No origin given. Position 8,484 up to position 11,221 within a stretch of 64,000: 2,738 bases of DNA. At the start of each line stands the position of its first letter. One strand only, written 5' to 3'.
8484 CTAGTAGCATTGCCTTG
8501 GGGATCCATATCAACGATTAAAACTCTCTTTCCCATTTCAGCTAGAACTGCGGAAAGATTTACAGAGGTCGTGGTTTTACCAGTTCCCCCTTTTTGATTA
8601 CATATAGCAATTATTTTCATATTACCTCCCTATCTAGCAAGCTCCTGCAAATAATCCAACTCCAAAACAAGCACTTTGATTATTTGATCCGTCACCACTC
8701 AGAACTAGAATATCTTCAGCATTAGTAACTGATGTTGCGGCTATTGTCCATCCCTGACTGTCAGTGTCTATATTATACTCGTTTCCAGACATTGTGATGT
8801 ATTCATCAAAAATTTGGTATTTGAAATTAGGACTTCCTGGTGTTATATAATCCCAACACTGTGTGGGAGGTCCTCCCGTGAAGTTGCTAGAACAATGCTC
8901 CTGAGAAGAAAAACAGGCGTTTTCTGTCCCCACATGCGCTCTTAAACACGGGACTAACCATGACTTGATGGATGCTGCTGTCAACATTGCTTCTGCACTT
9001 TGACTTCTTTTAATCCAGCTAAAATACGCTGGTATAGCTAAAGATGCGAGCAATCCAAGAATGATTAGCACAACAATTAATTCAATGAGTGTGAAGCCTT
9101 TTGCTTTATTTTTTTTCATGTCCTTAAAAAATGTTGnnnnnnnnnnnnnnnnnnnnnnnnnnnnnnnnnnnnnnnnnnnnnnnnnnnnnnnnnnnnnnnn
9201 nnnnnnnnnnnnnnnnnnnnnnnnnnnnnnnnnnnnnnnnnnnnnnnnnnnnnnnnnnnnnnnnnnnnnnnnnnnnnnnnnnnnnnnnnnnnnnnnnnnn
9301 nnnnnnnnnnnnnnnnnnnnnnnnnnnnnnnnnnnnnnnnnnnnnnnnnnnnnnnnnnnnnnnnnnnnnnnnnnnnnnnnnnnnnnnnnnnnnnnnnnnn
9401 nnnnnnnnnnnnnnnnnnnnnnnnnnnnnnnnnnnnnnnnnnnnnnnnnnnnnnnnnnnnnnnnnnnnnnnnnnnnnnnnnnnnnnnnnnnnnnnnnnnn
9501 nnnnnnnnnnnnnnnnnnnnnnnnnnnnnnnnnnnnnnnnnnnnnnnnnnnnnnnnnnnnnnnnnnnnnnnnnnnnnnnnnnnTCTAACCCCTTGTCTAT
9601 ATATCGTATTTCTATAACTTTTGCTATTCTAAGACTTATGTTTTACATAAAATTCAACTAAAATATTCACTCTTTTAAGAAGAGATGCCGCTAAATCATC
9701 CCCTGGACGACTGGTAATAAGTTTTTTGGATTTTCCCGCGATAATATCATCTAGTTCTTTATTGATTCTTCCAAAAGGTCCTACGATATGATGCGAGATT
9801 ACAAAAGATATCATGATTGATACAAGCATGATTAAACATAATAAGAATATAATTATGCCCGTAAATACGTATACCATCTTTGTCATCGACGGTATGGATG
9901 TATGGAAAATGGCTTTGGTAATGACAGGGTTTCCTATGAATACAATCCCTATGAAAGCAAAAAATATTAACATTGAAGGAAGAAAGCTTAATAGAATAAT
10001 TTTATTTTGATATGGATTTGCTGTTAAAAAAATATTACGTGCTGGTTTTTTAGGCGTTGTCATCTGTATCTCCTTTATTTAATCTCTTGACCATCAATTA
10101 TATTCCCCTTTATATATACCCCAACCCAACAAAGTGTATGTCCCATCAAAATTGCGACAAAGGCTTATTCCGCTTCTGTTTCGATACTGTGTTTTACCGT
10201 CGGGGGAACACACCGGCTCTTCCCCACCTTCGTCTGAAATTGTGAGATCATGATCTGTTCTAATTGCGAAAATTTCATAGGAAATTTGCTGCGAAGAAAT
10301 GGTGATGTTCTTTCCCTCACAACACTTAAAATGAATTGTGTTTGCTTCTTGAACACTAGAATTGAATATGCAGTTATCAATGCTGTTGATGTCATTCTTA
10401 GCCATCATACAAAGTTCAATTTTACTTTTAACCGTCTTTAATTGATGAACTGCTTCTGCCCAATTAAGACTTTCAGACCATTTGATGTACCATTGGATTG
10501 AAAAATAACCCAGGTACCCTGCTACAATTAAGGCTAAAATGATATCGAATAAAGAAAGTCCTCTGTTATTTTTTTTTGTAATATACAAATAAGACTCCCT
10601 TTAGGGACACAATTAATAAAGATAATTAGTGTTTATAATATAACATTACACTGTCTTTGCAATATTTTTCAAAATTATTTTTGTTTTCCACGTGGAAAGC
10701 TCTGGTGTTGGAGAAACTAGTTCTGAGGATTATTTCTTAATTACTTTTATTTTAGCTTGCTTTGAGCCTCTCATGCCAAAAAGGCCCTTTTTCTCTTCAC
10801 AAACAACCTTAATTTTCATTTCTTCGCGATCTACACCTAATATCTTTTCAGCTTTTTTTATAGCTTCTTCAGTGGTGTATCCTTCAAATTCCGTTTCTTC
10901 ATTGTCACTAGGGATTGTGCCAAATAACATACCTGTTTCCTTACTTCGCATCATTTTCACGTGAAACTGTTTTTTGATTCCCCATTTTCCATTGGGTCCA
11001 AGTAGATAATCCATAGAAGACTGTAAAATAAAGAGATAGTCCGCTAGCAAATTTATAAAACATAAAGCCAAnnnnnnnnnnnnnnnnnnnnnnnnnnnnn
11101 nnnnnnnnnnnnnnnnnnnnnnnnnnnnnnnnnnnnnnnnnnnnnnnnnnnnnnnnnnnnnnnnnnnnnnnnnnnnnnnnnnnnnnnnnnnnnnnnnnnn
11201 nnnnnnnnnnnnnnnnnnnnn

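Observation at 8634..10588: Pilin / 2TM-HAMP / 2TM-HAMP / pilin-like gene cluster adjacent to parA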

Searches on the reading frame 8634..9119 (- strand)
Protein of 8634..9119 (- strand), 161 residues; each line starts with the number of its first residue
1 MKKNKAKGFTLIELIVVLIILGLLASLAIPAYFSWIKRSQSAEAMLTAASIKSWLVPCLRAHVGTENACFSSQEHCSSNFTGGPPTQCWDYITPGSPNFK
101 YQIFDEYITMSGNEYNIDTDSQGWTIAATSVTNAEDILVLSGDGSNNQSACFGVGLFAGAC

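Call 3: search_protein_families(library=pfam, proteins=[window:8634-9119:-], max_evalue=10)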
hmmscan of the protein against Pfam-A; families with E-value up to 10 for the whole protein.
window:8634-9119:- (161 aa): 1 family
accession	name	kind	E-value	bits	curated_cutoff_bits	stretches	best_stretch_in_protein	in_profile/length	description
PF07963.17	N_methyl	-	9.3e-09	34.9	21.2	1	4-28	2-26/27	Prokaryotic N-terminal methylation motif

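Call 4: search_protein_families(library=ncbifam, proteins=[window:8634-9119:-], max_evalue=10)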
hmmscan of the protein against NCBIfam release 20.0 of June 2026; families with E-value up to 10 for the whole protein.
window:8634-9119:- (161 aa): 15 families
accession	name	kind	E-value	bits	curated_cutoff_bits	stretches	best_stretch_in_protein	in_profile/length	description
TIGR01710.1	typeII_sec_gspG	equivalog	3.1e-10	40.2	88.85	1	7-53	1-47/134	type II secretion system major pseudopilin GspG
NF007862.0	PRK10574.1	equivalog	6e-09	36.2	138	1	4-66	2-64/145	prepilin peptidase-dependent pilin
NF041775.1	typeIV_PilA_Myxo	equivalog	2.9e-08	34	400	1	5-45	9-49/214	type IV pilin protein PilA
TIGR02532.1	IV_pilin_GFxxxE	domain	1.3e-07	31.1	16.3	1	7-29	2-24/24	prepilin-type N-terminal cleavage/methylation domain-containing protein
TIGR01708.2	typeII_sec_gspH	equivalog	9.6e-07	28.9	80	1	7-32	2-27/169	type II secretion system minor pseudopilin GspH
NF041013.1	T4P_ComGE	equivalog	5.7e-06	26.3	49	1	4-44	1-41/83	competence type IV pilus minor pilin ComGE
NF007800.0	PRK10506.1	equivalog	7.3e-05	22.6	158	1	3-56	5-55/163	prepilin peptidase-dependent protein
NF040999.1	pilin_ComGC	equivalog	8.8e-05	22.6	75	1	7-31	2-26/84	competence type IV pilus major pilin ComGC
NF041002.1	pilin_ComGF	equivalog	0.00071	19.8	80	1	7-41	2-35/139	competence type IV pilus minor pilin ComGF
TIGR02596.1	TIGR02596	subfamily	0.0021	18.2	70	1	9-40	1-32/196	Verru_Chthon cassette protein D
NF040982.1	ComGD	equivalog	0.0035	17.7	70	1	7-40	2-35/139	competence type IV pilus minor pilin ComGD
TIGR02523.1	type_IV_pilV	equivalog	0.022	15.2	52.2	1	7-63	2-58/139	type IV pilus modification protein PilV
NF038304.1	EPS_HpsC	equivalog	0.16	11.5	200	1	3-22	17-36/318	hormogonium polysaccharide secretion pseudopilin HpsC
NF038303.1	EPS_HpsB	equivalog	0.19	11.7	150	1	6-55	2-52/211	hormogonium polysaccharide secretion pseudopilin HpsB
TIGR01711.1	gspJ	equivalog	0.21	11.4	64.85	1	7-34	1-25/192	type II secretion system minor pseudopilin GspJ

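Call 100: search_protein_families(library=padloc, proteins=[window:8634-9119:-], max_evalue=0.1)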
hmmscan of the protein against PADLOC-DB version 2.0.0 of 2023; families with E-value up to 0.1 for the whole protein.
window:8634-9119:- (161 aa): 0 families

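Call 101: search_protein_families(library=phrogs, proteins=[window:8634-9119:-], max_evalue=0.1)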
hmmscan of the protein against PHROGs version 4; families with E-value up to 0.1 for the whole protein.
window:8634-9119:- (161 aa): 6 families
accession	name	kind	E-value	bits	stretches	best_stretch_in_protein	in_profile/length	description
phrog_27437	-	unknown function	7.3e-11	43.4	1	2-59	3-60/140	-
phrog_13280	-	unknown function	1.9e-09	38.2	1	5-34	2-31/67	-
phrog_11596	-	unknown function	7.2e-09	36.7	1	4-43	3-42/187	-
phrog_10597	-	unknown function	6.5e-08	33.4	1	5-36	3-34/59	-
phrog_11263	-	unknown function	4.8e-07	30.5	1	7-33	2-28/72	-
phrog_3433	-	moron, auxiliary metabolic gene and host takeover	4.2e-06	27.9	1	3-49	16-62/127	pilin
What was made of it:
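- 8634..9119 (-): Canonical type IV (class III signal) prepilin, 161 aa, 17 bp downstream of paralogue B and 13 bp upstream of parA. Pfam N_methyl E 9e-9; TIGR02532; matches to the GspG and PilA N-termini (calls 3, 4); PHROG pilin families (call 101).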

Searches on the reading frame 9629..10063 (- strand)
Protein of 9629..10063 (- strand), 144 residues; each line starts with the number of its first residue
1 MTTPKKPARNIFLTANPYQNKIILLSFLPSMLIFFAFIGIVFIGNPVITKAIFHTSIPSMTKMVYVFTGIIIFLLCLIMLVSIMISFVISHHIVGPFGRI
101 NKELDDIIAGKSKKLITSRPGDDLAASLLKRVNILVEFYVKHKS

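Call 3: search_protein_families(library=pfam, proteins=[window:9629-10063:-], max_evalue=10)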
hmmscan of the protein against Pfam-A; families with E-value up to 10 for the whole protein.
window:9629-10063:- (144 aa): 2 families
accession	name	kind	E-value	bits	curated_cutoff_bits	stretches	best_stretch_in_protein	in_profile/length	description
PF06836.17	DUF1240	-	3.4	8.8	24.3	1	32-93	3-64/95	Protein of unknown function (DUF1240)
PF12420.13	DUF3671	-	6.9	6.5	34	1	20-92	157-209/223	Fam-L, Fam-M like protein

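Call 4: search_protein_families(library=ncbifam, proteins=[window:9629-10063:-], max_evalue=10)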
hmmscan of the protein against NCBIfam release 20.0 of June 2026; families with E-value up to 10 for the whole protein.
window:9629-10063:- (144 aa): 9 families
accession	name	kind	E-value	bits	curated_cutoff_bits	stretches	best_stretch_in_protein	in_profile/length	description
NF058645.1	MCPCtpMPsAe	equivalog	0.0016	17.3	900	1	63-112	203-248/558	methyl-accepting chemotaxis protein CtpM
NF052531.1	Strep_LiaS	equivalog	0.0091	15.3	450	1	31-136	8-111/328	envelope stress sensor histidine kinase LiaS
NF045998.1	cleave_ABC_plasm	equivalog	0.032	12.5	500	1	20-93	146-220/673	Mbov_0121 family peptidase domain-containing ABC transporter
NF052314.1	T9SS_HK_PorY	subfamily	0.06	12.4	350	1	55-115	120-180/418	PorY family sensor histidine kinase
NF040691.1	MtrAB_MtrB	equivalog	0.11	11.5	450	1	64-126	184-245/507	MtrAB system histidine kinase MtrB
NF006355.0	PRK08578.1-3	equivalog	0.3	10.3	421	1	38-86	138-185/290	preprotein translocase subunit SecF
NF045994.1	MAG4530_fam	subfamily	0.69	8.7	50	1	16-86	18-86/441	MAG4530 family protein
NF041305.1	SecF_Halo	equivalog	1.3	8.3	420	1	38-87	138-186/289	protein translocase subunit SecF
NF041560.1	T6SS_Burk_ExIF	subfamily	5.2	6.7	90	1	33-86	131-187/234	putative type VI secretion system effector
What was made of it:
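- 9629..10063 (-): 2TM + HAMP-like stand-alone protein, paralogue A (144 aa). No Pfam or NCBIfam family matches above cut-off (calls 3, 4).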

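Call 100: search_protein_families(library=padloc, proteins=[window:9629-10063:-], max_evalue=0.1)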
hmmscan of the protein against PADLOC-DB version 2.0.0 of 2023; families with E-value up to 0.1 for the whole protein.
window:9629-10063:- (144 aa): 0 families

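Call 101: search_protein_families(library=phrogs, proteins=[window:9629-10063:-], max_evalue=0.1)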
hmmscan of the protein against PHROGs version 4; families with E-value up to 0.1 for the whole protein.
window:9629-10063:- (144 aa): 2 families
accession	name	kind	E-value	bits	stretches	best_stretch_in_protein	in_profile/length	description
phrog_857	-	unknown function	0.00066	20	1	53-124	150-220/468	-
phrog_944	-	moron, auxiliary metabolic gene and host takeover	0.0021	18.8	1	17-99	113-185/235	membrane protein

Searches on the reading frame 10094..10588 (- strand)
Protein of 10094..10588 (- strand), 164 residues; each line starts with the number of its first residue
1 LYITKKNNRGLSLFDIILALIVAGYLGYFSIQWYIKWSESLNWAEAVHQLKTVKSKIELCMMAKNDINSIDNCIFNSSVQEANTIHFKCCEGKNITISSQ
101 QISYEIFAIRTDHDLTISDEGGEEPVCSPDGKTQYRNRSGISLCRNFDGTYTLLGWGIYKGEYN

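Call 3: search_protein_families(library=pfam, proteins=[window:10094-10588:-], max_evalue=10)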
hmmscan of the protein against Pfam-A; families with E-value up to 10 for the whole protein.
window:10094-10588:- (164 aa): 0 families
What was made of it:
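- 10094..10588 (-): Divergent type-IV-pilin-like gene (164 aa; leader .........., then LSLFD: Leu at +1 and Asp at +5 instead of Phe and Glu). There is no Pfam N_methyl hit (call 3).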

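Call 4: search_protein_families(library=ncbifam, proteins=[window:10094-10588:-], max_evalue=10)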
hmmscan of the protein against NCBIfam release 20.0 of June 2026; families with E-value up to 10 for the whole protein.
window:10094-10588:- (164 aa): 3 families
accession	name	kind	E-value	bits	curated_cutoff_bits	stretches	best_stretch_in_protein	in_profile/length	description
NF007564.0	PRK10191.1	equivalog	0.019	14.5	196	1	70-131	51-112/162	colanic acid biosynthesis acetyltransferase WcaB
NF007862.0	PRK10574.1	equivalog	0.034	14.3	138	1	6-73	2-69/145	prepilin peptidase-dependent pilin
TIGR04016.1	WcaB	equivalog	0.066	12.8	194.65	1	70-129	35-94/146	colanic acid biosynthesis acetyltransferase WcaB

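Call 100: search_protein_families(library=padloc, proteins=[window:10094-10588:-], max_evalue=0.1)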
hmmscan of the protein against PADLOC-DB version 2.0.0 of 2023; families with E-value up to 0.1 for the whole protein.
window:10094-10588:- (164 aa): 0 families

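Call 101: search_protein_families(library=phrogs, proteins=[window:10094-10588:-], max_evalue=0.1)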
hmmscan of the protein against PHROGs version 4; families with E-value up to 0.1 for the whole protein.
window:10094-10588:- (164 aa): 1 family
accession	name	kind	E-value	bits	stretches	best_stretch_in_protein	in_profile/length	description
phrog_27437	-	unknown function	0.015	16.5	1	4-73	3-72/140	-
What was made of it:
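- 10094..10588 (-): It has a weak hit to the same PHROG as the canonical pilin (call 101).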

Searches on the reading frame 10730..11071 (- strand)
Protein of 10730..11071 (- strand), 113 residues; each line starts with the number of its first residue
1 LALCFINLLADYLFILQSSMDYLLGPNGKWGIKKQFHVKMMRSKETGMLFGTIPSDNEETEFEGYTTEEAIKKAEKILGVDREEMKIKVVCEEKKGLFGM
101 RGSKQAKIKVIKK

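Call 3: search_protein_families(library=pfam, proteins=[window:10730-11071:-], max_evalue=10)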
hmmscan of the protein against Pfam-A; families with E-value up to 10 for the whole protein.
window:10730-11071:- (113 aa): 1 family
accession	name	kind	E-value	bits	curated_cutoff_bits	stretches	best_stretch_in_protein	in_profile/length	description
PF14804.11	Jag_N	-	6.9e-16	58.9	25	1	62-110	1-48/50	Jag N-terminus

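Call 4: search_protein_families(library=ncbifam, proteins=[window:10730-11071:-], max_evalue=10)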
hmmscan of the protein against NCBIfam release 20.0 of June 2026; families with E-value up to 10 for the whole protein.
window:10730-11071:- (113 aa): 1 family
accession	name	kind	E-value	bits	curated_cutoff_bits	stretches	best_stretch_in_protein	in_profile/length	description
NF041568.1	Jag_EloR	equivalog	7.3e-11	42.4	145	1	61-113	3-55/203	RNA-binding cell elongation regulator Jag/EloR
